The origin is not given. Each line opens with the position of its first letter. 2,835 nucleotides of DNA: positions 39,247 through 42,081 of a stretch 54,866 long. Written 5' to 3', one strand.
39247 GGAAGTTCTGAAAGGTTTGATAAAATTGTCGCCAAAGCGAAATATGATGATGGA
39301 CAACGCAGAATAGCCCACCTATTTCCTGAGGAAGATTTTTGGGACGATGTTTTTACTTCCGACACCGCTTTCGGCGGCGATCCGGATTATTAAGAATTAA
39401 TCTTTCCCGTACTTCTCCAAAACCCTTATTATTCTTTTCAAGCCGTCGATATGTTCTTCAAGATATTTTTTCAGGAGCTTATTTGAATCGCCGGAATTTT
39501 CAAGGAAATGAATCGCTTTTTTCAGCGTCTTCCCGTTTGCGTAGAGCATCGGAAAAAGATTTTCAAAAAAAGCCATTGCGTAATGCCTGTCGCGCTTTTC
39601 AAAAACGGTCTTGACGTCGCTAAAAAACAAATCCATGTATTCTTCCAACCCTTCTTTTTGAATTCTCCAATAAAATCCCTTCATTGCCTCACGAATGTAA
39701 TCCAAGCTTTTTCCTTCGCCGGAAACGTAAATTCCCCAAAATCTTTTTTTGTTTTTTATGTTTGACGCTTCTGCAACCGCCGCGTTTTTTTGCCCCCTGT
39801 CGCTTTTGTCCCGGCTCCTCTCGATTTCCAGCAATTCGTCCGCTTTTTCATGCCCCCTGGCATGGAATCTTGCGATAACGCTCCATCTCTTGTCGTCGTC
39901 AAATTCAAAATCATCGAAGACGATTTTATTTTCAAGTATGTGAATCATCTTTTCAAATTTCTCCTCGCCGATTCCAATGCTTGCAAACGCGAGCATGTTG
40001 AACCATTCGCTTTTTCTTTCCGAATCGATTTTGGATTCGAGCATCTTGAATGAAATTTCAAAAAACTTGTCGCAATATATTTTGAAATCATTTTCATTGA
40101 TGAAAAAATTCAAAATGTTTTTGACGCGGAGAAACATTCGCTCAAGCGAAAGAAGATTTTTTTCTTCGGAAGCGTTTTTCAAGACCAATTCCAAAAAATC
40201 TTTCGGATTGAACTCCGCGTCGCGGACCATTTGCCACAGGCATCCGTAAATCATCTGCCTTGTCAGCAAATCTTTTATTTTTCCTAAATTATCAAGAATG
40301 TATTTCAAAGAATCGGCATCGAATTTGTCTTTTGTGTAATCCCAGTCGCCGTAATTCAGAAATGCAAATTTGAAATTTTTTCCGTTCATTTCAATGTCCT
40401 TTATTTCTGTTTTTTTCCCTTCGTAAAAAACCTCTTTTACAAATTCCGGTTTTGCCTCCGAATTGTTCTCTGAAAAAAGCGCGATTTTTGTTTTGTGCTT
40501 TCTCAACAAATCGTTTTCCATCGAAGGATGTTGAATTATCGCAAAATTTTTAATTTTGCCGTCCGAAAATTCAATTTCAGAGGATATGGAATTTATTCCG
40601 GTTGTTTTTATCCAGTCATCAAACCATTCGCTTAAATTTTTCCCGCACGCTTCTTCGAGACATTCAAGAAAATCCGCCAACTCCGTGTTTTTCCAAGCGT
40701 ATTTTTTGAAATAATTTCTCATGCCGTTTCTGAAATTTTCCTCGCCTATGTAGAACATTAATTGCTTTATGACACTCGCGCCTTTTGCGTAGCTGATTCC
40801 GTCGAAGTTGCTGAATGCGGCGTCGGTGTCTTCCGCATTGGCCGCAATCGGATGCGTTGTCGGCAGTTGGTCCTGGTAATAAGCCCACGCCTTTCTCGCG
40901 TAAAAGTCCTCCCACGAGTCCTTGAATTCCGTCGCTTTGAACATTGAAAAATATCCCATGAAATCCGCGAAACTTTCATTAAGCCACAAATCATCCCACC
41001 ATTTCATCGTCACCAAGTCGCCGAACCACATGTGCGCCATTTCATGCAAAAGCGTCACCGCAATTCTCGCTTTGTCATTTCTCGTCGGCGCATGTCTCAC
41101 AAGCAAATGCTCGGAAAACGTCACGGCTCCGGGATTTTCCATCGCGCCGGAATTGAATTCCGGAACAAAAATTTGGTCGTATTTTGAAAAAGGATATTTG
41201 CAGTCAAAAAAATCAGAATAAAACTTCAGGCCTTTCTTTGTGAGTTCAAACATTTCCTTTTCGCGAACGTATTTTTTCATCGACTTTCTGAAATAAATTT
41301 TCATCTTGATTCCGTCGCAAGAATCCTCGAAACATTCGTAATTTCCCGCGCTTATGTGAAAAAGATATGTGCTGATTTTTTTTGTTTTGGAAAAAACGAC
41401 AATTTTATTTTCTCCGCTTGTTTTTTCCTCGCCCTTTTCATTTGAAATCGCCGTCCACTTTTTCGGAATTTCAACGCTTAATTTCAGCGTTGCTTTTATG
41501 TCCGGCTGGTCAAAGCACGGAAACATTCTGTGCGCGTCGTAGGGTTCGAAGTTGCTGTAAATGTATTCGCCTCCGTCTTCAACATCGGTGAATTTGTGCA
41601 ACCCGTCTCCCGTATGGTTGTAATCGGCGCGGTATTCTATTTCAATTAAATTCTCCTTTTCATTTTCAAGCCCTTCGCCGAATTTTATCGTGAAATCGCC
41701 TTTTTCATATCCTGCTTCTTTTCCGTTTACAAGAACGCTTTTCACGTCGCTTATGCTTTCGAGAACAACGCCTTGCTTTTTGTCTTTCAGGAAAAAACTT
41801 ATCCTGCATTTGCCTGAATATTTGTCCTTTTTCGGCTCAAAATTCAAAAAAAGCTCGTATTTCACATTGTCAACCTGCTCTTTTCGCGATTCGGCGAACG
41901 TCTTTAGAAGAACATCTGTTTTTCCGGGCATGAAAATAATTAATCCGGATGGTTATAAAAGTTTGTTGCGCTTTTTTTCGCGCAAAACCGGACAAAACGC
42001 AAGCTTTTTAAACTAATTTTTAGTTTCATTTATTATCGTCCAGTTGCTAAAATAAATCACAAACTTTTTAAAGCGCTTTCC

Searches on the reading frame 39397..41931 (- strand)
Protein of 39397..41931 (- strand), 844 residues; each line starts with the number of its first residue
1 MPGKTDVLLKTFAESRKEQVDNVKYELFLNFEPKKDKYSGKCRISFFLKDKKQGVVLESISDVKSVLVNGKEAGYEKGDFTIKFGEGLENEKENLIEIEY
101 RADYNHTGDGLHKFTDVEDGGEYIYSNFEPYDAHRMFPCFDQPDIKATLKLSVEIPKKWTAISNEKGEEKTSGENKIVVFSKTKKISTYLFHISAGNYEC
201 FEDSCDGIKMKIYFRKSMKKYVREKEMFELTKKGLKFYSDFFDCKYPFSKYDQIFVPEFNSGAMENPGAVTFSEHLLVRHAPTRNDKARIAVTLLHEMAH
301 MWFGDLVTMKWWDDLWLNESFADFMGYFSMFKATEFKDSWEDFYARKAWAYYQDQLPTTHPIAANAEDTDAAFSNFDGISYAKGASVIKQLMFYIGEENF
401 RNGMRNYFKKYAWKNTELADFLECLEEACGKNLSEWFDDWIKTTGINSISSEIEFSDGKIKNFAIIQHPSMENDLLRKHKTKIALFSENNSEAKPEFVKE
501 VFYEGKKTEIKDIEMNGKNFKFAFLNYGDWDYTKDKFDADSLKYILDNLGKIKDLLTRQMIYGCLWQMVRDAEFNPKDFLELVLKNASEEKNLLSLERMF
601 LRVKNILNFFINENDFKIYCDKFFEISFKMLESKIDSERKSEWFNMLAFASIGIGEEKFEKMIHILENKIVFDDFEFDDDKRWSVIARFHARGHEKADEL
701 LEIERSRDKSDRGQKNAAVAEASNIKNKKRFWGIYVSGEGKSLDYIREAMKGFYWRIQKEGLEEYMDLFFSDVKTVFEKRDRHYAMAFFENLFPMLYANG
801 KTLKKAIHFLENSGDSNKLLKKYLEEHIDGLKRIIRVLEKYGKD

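Call 75: search_protein_families(library=ncbifam, proteins=[window:39397-41931:-], max_evalue=0.00001)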
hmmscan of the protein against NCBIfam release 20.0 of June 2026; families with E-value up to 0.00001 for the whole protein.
window:39397-41931:- (844 aa): 3 families
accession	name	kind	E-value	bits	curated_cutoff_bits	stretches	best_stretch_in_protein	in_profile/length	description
TIGR02412.1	pepN_strep_liv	equivalog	1.3e-227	758.1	591.2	1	10-839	4-831/832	aminopeptidase N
TIGR02411.1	leuko_A4_hydro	equivalog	7.7e-34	117.4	761.7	1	16-427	7-419/600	leukotriene-A(4) hydrolase/aminopeptidase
TIGR02414.1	pepN_proteo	equivalog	3e-31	108.4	718.2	1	139-500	125-498/868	aminopeptidase N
